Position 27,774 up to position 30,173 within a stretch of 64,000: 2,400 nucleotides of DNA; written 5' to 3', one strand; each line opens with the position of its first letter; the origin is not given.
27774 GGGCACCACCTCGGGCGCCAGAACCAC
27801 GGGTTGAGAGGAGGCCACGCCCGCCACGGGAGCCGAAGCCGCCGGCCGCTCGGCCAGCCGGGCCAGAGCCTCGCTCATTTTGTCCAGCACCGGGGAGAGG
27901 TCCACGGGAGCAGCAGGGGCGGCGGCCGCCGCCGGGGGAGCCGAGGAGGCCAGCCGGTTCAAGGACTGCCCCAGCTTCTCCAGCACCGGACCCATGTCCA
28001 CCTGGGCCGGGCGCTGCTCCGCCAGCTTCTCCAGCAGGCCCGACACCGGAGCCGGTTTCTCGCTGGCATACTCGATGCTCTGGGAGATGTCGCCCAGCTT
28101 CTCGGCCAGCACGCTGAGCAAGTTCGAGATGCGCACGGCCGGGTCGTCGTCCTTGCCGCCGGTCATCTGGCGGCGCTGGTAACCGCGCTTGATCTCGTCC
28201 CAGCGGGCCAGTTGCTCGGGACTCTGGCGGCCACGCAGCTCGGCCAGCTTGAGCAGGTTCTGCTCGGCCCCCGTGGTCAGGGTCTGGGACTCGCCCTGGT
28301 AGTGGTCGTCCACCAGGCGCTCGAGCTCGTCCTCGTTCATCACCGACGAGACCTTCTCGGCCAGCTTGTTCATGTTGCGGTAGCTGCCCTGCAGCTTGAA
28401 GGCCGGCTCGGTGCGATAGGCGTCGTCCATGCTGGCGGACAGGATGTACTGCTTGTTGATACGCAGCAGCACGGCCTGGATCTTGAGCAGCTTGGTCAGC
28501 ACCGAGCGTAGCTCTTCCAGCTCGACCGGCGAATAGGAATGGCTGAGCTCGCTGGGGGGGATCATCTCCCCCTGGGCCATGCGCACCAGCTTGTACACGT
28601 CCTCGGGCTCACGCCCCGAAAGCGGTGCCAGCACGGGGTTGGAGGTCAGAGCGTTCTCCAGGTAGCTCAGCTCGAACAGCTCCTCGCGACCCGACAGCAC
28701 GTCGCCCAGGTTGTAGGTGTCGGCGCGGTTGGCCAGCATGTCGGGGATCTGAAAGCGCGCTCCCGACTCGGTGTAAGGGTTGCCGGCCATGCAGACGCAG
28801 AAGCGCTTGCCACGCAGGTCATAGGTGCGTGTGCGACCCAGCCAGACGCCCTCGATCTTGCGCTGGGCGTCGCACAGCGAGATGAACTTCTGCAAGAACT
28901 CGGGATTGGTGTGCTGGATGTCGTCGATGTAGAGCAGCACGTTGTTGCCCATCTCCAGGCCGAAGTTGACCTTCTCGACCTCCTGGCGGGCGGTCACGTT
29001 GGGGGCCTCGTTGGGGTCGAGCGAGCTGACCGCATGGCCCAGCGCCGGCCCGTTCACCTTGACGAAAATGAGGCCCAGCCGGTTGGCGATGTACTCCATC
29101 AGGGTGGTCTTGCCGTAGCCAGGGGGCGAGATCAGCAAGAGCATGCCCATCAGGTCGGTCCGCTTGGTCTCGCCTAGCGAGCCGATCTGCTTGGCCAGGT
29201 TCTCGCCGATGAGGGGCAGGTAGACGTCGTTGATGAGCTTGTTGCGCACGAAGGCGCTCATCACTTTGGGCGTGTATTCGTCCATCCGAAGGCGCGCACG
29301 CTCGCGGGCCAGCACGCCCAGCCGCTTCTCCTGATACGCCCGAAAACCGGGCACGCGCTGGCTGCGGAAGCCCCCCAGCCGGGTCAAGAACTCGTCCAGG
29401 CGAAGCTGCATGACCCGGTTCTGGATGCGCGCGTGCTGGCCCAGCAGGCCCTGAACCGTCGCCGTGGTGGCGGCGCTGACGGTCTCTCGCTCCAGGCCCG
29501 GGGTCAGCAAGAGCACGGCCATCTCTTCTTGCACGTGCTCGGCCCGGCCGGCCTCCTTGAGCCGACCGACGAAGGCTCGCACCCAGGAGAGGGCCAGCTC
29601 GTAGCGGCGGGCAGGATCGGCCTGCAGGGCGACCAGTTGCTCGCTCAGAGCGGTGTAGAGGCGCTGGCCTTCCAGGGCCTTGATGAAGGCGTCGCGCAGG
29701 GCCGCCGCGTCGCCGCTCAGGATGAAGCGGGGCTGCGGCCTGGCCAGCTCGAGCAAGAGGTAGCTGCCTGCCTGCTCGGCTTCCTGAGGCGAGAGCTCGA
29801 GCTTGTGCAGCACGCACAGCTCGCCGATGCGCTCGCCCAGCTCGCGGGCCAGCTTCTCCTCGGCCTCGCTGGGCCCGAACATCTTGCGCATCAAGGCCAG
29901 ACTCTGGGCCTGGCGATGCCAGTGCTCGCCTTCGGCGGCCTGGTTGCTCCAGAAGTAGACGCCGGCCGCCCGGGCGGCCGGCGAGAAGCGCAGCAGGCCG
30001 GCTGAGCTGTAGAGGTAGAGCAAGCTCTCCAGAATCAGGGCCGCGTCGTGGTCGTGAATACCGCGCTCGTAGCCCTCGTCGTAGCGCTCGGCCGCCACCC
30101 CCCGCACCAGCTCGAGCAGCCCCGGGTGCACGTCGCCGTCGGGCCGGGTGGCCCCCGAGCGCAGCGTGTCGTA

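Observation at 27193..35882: NfeD - flotillin - giant AAA+ ATPase - zinc-ribbon operon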

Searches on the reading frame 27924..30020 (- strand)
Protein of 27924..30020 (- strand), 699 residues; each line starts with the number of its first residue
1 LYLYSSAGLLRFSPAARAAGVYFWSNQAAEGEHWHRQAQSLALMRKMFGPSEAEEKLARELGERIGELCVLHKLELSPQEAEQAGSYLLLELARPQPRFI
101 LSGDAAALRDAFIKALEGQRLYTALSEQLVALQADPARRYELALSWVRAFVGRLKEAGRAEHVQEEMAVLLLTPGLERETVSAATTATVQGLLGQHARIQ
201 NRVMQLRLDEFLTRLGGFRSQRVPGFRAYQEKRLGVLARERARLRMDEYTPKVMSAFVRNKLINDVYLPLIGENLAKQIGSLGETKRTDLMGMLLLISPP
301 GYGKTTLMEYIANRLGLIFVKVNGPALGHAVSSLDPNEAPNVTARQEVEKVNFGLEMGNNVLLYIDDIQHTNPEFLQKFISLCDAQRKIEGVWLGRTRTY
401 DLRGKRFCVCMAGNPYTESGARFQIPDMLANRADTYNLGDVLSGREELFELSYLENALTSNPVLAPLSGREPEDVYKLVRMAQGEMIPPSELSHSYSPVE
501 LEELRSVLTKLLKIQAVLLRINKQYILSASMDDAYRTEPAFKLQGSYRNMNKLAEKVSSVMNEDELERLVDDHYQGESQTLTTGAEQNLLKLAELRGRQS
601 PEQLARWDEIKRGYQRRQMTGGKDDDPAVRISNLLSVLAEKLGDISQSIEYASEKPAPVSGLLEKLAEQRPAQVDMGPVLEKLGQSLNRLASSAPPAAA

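Call 65: predict_structure(alignment_id=A3)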
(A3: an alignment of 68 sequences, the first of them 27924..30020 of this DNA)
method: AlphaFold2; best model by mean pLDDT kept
length: 699 residues; sequences in the alignment: 68
mean_pLDDT: 86.3   pTM: 0.58
mean pLDDT of the five models: 86.3, 85.0, 83.0, 81.5, 81.1
residues with pLDDT >= 90: 379; 70-90: 255; 50-70: 35; < 50: 30
segments of 3 or more residues with pLDDT < 50: 250-254, 286-288, 657-663, 668-673, 694-699
pLDDT, mean of each block of 10 residues (from residue 1): 81 94 89 94 95 96 97 93 97 94 92 96 97 95 97 89 94 92 83 85 89 85 89 84 57 59 86 76 52 82 85 87 93 95 94 90 93 90 81 90 88 83 81 86 89 91 91 94 96 96 97 96 90 85 91 95 96 91 89 95 97 88 75 76 75 58 47 61 78 51
secondary structure, 60 per line:
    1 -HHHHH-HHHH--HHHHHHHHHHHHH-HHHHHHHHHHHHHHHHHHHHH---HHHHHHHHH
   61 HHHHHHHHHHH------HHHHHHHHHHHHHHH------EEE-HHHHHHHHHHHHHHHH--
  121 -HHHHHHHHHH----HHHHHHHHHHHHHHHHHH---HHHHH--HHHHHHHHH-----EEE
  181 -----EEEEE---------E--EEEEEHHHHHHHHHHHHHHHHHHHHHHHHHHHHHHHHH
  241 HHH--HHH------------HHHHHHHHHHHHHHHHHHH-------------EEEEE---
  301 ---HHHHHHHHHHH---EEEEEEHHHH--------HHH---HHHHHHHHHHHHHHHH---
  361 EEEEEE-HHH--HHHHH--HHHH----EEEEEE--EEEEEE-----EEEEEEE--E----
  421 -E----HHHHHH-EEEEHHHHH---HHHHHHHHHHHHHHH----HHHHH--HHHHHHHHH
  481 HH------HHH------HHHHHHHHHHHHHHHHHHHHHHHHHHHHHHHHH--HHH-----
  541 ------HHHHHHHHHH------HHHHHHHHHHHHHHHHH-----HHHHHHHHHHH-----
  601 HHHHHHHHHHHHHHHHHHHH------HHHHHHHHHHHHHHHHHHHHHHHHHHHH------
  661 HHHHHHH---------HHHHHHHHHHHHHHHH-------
elements in order (helices of 4 or more, strands of 3 or more residues): H2-6 H8-11 H14-26 H28-48 H52-71 H78-92 E99-101 H103-118 H122-131 H136-153 H157-161 H164-172 E178-180 E186-190 E203-207 H208-243 H261-279 E293-297 H304-314 E318-323 H324-327 H342-357 E361-366 H373-377 H380-383 E388-393 E396-401 E407-413 H427-432 E434-437 H438-442 H446-460 H465-469 H472-482 H498-530 H547-556 H563-579 H585-595 H601-620 H627-654 H661-667 H677-692

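Call 69: fold_search(model_id=the predicted structure, library=pdb)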
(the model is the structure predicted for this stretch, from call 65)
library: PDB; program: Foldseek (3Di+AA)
matches with E <= 10: 1551; with E <= 0.001: 440
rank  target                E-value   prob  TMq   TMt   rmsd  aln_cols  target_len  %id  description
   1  7pbl_A                3.2e-06  1.00  0.18  0.36  10.3       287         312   16  RuvAB branch migration motor complexed to the Holliday junction - RuvB AAA+ state s1 [t2 dataset] (released 2022-09-14)
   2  9qh4_A                3.6e-06  1.00  0.24  0.59   7.0       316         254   15  NorQ hexamer from Paracoccus denitrificans (released 2026-03-25)
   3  9qhf_F                3.8e-06  1.00  0.21  0.49   9.1       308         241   16  NorQD complex state 3 from Jhaorihella thermophila (released 2026-03-25)
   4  7pbl_C                3.8e-06  1.00  0.19  0.37  12.2       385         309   14  RuvAB branch migration motor complexed to the Holliday junction - RuvB AAA+ state s1 [t2 dataset] (released 2022-09-14)
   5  9e2z_4                4.0e-06  1.00  0.15  0.17  21.6       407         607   15  Cryo-EM structure of human CMG helicase stalled at G4-containing DNA template (released 2025-03-26)
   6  8efv_B                4.2e-06  1.00  0.23  0.44  10.0       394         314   14  Structure of single homo-hexameric Holliday junction ATP-dependent DNA helicase RuvB motor (released 2023-05-10)
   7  8ouw_2                5.3e-06  1.00  0.16  0.16  21.4       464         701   13  Cryo-EM structure of CMG helicase bound to TIM-1/TIPN-1 and homodimeric DNSN-1 on fork DNA (Caenorhabditis elegans) (released 2023-08-16)
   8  9qh8_A                5.5e-06  1.00  0.23  0.53   7.6       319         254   15  reduced NorQ-NorD VWA domain complex from Paracoccus denitrificans (released 2026-03-25)
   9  9qhd_F                5.5e-06  1.00  0.22  0.51   8.4       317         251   15  NorQD complex state 1 from Jhaorihella thermophila (released 2026-03-25)
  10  7x5b                  5.5e-06  1.00  0.20  0.38   8.7       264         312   16  Crystal structure of RuvB (released 2023-03-08)
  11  9qh8_F                6.0e-06  1.00  0.23  0.55   7.5       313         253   15  reduced NorQ-NorD VWA domain complex from Paracoccus denitrificans (released 2026-03-25)
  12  9qh4_F                7.3e-06  1.00  0.23  0.53   7.9       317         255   16  NorQ hexamer from Paracoccus denitrificans (released 2026-03-25)
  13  6blb                  7.6e-06  1.00  0.21  0.41  11.7       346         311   15  1.88 Angstrom Resolution Crystal Structure Holliday Junction ATP-dependent DNA Helicase (RuvB) from Pseudomonas aerugino (released 2017-11-22)
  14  8efv_A                8.0e-06  1.00  0.24  0.46   9.5       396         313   15  Structure of single homo-hexameric Holliday junction ATP-dependent DNA helicase RuvB motor (released 2023-05-10)
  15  8efy_D                8.3e-06  1.00  0.23  0.44   9.2       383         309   15  Structure of double homo-hexameric AAA+ ATPase RuvB motors (released 2023-05-10)
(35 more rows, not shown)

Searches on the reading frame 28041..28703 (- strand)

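Call 71: search_protein_families(library=pfam, proteins=[window:28041-28703:-], max_evalue=1)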
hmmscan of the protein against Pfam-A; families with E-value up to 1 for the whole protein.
window:28041-28703:- (221 aa): 2 families
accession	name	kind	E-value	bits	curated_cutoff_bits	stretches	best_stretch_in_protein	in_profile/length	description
PF07914.17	DUF1679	-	0.03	13.6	24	1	46-141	155-251/414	Uncharacterized oxidoreductase dhs-27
PF13565.12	HTH_32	-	0.11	13.5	33.7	1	123-168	10-55/73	Homeodomain-like domain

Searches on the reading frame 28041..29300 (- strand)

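Call 71: search_protein_families(library=pfam, proteins=[window:28041-29300:-], max_evalue=1)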
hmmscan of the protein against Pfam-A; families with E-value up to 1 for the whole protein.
window:28041-29300:- (420 aa): 11 families
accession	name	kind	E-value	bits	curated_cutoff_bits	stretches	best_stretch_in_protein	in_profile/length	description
PF00004.35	AAA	-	1.6e-07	32.3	21.2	1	54-132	1-70/131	ATPase family associated with various cellular activities (AAA)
PF13401.12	AAA_22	-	4.2e-06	27.5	27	1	52-146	6-113/130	AAA domain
PF07728.20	AAA_5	-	2.9e-05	24.6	22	1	54-177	2-125/139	AAA domain (dynein-related subfamily)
PF05496.18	RuvB_N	-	4.6e-05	23.7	27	1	45-90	27-72/159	Holliday junction DNA helicase RuvB P-loop domain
PF13191.12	AAA_16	-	0.031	15.2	32.6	1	46-76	20-49/167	AAA ATPase domain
PF00910.28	RNA_helicase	-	0.044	14.7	21.5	1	55-145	2-77/105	RNA helicase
PF24918.1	NET2A_C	-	0.047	14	27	0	262-320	93-149/180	NET2A, C-terminal domain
PF13238.12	AAA_18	-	0.088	13.7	29.4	1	56-96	3-33/128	AAA domain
PF20720.3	nSTAND3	-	0.088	12.9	27.2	1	52-75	18-41/155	Novel STAND NTPase 3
PF07914.17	DUF1679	-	0.11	11.8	24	1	245-339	155-250/414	Uncharacterized oxidoreductase dhs-27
PF25199.1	nSTAND_NTPase5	-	0.22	11.8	34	1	44-146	34-122/145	Novel STAND NTPase 5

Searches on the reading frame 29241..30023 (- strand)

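Call 71: search_protein_families(library=pfam, proteins=[window:29241-30023:-], max_evalue=1)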
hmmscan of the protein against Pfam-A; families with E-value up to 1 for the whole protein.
window:29241-30023:- (261 aa): 1 family
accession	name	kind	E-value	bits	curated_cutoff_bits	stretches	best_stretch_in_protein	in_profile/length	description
PF24152.1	DUF7405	-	0.048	13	27.1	1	33-73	203-243/347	Family of unknown function (DUF7405)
